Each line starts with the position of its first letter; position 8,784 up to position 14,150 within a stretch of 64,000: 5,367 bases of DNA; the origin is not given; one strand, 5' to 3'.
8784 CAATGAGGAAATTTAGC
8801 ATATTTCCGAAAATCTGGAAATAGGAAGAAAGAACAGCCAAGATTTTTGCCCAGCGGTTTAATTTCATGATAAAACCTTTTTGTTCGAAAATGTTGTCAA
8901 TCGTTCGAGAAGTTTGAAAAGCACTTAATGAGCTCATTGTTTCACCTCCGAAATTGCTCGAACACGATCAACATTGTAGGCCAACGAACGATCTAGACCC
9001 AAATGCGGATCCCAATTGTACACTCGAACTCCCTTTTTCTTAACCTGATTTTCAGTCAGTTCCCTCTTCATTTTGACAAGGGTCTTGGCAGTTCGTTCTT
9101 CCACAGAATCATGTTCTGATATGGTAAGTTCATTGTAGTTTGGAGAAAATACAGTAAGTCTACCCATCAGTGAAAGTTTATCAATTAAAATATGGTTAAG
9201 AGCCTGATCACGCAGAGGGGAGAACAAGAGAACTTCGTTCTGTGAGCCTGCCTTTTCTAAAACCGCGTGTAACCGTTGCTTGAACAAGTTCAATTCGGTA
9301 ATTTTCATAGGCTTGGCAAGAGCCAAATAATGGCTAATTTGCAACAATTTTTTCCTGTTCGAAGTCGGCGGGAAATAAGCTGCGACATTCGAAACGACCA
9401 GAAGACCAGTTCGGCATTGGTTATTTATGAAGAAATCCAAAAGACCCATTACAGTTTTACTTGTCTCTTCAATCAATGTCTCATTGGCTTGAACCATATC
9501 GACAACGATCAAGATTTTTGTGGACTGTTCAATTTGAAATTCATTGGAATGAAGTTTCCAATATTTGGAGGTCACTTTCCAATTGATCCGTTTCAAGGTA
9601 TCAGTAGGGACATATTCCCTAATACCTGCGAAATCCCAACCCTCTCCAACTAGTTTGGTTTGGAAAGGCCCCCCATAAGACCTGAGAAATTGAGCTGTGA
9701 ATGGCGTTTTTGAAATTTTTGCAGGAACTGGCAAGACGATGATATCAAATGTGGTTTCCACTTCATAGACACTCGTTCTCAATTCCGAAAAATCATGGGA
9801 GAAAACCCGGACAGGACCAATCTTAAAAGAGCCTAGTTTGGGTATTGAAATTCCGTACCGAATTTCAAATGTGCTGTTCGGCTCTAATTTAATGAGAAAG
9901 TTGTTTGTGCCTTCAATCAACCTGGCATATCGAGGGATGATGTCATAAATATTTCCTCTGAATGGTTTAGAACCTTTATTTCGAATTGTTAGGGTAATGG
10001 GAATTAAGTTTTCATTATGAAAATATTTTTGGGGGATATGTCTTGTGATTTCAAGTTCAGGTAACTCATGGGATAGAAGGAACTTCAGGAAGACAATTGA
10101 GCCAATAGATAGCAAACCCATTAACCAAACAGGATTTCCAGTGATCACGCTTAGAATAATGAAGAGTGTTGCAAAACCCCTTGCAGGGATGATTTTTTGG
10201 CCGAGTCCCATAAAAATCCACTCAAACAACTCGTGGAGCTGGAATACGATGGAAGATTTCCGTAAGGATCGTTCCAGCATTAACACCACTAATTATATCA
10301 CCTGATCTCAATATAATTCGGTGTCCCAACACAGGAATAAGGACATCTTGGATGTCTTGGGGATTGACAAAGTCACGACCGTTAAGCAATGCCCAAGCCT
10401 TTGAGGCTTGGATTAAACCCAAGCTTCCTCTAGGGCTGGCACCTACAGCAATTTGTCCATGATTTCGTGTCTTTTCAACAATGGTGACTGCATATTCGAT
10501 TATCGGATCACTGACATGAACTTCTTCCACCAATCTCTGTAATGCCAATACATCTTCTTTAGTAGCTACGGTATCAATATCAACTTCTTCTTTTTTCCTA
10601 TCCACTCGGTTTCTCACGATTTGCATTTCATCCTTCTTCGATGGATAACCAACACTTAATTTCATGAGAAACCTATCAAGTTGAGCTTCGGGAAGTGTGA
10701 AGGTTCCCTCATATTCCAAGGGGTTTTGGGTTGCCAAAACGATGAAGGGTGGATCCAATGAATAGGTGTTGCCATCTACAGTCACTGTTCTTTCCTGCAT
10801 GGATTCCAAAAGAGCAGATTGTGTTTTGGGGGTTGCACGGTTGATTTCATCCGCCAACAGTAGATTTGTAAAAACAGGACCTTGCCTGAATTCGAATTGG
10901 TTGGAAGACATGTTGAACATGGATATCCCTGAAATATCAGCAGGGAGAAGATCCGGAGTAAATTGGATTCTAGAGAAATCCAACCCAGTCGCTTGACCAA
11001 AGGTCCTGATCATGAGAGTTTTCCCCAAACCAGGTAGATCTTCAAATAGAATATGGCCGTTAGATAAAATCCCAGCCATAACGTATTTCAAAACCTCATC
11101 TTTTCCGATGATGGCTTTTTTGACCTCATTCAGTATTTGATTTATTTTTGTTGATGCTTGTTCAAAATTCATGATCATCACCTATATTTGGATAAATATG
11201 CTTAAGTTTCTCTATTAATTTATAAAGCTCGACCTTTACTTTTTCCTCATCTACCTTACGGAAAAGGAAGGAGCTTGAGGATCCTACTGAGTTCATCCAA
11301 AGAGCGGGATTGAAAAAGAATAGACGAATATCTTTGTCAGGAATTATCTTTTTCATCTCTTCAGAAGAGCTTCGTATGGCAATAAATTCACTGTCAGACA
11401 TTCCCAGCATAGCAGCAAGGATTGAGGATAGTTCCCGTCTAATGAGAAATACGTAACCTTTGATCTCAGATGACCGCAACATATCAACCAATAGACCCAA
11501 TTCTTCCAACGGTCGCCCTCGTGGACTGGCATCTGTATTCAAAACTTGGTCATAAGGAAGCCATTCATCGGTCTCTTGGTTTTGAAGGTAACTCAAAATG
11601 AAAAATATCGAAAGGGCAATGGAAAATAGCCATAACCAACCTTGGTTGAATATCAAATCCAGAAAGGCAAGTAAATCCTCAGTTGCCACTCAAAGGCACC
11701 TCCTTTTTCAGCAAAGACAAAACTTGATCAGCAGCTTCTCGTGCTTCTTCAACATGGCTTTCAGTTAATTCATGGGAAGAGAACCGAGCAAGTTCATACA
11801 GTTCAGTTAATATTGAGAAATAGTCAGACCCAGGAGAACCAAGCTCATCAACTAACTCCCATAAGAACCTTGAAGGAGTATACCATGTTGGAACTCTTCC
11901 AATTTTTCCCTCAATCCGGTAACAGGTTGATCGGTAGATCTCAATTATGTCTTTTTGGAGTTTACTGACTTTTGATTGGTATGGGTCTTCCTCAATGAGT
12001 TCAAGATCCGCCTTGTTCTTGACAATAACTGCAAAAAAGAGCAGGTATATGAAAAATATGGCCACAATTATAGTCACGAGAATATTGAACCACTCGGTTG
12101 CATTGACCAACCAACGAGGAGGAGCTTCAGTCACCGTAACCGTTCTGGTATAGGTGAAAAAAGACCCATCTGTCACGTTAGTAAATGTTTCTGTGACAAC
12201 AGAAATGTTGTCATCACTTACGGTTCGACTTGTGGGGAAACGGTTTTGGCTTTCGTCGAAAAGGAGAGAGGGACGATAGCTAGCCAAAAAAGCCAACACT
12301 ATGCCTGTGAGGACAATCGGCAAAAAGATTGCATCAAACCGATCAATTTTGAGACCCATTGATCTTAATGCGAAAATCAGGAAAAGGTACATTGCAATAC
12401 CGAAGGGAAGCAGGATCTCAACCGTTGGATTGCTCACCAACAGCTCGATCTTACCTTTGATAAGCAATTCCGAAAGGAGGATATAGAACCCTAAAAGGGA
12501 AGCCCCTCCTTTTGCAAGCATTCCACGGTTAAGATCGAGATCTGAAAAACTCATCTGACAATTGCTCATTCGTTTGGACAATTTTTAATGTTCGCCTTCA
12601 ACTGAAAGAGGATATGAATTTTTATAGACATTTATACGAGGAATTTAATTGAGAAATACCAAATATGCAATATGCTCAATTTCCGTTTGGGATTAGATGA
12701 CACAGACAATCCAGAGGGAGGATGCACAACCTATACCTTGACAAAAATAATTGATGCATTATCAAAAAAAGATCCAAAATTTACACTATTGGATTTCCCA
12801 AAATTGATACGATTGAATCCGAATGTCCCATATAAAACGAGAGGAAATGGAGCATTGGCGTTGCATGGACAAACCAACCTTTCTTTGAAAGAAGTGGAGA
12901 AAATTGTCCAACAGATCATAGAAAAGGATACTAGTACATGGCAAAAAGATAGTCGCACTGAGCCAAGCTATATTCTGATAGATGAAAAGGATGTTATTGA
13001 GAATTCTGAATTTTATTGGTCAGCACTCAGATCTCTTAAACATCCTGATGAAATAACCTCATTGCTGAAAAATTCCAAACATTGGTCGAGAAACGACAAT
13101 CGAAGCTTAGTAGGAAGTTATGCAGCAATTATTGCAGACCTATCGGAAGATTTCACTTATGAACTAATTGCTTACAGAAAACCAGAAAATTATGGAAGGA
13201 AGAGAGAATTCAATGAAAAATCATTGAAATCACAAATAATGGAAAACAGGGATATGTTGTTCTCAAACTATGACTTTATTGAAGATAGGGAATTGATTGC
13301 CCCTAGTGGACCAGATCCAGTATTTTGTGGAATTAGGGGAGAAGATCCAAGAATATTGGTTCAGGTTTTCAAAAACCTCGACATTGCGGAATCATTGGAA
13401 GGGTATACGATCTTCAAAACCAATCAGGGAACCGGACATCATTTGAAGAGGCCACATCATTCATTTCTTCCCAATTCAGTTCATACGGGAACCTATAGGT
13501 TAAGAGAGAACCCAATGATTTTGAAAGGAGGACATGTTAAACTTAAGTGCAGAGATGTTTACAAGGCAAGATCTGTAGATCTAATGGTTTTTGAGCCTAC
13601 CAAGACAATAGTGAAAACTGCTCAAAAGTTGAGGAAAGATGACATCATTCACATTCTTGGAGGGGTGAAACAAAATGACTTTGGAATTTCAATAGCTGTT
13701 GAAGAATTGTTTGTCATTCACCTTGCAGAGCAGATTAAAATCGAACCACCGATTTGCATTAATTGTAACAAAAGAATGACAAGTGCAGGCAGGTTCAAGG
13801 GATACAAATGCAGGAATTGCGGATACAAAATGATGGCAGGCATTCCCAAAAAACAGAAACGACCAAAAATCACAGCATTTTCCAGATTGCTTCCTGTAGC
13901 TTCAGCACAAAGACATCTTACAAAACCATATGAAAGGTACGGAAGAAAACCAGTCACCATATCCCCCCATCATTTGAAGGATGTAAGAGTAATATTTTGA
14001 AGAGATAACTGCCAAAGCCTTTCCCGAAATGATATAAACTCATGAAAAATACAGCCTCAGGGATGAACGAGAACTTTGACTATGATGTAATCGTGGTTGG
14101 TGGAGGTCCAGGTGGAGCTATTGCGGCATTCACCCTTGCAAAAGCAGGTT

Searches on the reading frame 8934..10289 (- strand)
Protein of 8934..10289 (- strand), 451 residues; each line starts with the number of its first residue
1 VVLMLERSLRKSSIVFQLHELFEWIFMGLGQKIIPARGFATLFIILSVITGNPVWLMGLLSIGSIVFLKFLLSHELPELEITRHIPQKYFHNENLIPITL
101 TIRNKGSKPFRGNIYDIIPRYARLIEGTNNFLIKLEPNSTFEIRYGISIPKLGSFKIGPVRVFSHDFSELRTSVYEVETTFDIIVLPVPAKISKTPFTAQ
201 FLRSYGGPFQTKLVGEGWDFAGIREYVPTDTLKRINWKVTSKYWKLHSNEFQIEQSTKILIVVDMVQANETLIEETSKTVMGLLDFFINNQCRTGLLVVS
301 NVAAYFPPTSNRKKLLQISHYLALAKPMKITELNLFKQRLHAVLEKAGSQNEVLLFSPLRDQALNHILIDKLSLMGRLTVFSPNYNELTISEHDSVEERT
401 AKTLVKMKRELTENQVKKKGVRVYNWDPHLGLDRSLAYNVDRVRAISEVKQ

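Call 37: search_protein_families(library=pfam, proteins=[window:8934-10289:-], max_evalue=0.00001)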
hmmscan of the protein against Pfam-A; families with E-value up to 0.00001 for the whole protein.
window:8934-10289:- (451 aa): 1 family
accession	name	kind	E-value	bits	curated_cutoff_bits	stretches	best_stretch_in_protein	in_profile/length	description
PF01882.25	DUF58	-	5.4e-12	45.8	23.4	1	223-355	2-139/216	Protein of unknown function DUF58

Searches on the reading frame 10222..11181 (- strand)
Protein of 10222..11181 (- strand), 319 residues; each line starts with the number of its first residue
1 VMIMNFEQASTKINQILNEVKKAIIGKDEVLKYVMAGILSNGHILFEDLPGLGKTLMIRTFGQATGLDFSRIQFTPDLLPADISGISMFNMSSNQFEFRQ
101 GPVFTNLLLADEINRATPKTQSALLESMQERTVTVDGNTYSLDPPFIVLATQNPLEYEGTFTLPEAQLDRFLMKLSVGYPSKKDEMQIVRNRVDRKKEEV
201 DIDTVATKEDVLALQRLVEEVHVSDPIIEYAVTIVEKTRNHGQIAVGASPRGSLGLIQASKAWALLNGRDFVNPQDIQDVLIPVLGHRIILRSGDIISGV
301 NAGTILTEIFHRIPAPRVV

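Call 37: search_protein_families(library=pfam, proteins=[window:10222-11181:-], max_evalue=0.00001)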
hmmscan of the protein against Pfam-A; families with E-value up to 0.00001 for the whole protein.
window:10222-11181:- (319 aa): 4 families
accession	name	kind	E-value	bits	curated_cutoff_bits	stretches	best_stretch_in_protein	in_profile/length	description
PF07726.17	AAA_3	-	7.7e-63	210.7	27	1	43-173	1-131/131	ATPase family associated with various cellular activities (AAA)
PF17863.7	AAA_lid_2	-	1.2e-22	79.9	22.7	1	237-309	2-74/74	AAA lid domain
PF07728.20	AAA_5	-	4e-10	40.3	22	1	50-171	8-139/139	AAA domain (dynein-related subfamily)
PF20030.5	bpMoxR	-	4.5e-08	32.9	27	1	12-213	2-202/205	MoxR domain in the MoxR-vWA-beta-propeller ternary systems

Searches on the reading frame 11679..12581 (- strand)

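Call 37: search_protein_families(library=pfam, proteins=[window:11679-12581:-], max_evalue=0.00001)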
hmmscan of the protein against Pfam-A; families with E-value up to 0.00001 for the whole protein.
window:11679-12581:- (300 aa): 1 family
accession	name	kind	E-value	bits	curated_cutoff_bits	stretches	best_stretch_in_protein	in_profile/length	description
PF13559.11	DUF4129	-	1.8e-06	28.3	24.8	1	216-284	2-68/69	Domain of unknown function (DUF4129)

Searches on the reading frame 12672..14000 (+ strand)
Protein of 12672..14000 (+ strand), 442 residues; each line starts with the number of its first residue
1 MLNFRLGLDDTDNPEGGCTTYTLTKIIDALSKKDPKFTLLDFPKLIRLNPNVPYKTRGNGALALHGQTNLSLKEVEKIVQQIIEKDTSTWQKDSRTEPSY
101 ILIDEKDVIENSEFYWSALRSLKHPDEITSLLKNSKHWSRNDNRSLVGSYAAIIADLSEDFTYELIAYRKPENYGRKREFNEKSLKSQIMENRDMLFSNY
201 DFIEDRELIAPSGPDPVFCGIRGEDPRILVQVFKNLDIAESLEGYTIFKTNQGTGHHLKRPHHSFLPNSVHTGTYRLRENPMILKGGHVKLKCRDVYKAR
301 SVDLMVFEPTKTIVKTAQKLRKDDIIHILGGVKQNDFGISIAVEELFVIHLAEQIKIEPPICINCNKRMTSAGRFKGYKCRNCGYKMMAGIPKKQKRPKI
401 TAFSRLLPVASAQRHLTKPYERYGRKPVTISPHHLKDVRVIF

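Call 38: search_protein_families(library=pfam, proteins=[window:12672-14000:+], max_evalue=0.00001)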
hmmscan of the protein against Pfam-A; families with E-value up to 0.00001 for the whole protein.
window:12672-14000:+ (442 aa): 3 families
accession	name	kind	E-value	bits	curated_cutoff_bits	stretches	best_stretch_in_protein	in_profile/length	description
PF08489.16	TiaS_FLD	-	3.6e-29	101.7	21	1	144-257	2-116/116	TiaS FLD domain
PF22641.2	TiaS_TCKD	-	1.4e-20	74.3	27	1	7-134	3-146/156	TiaS TCKD domain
PF23783.1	Zn_ribbon_TiaS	-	1.4e-10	41.2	27.3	1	359-397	1-39/41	TiaS C-terminal zinc ribbon domain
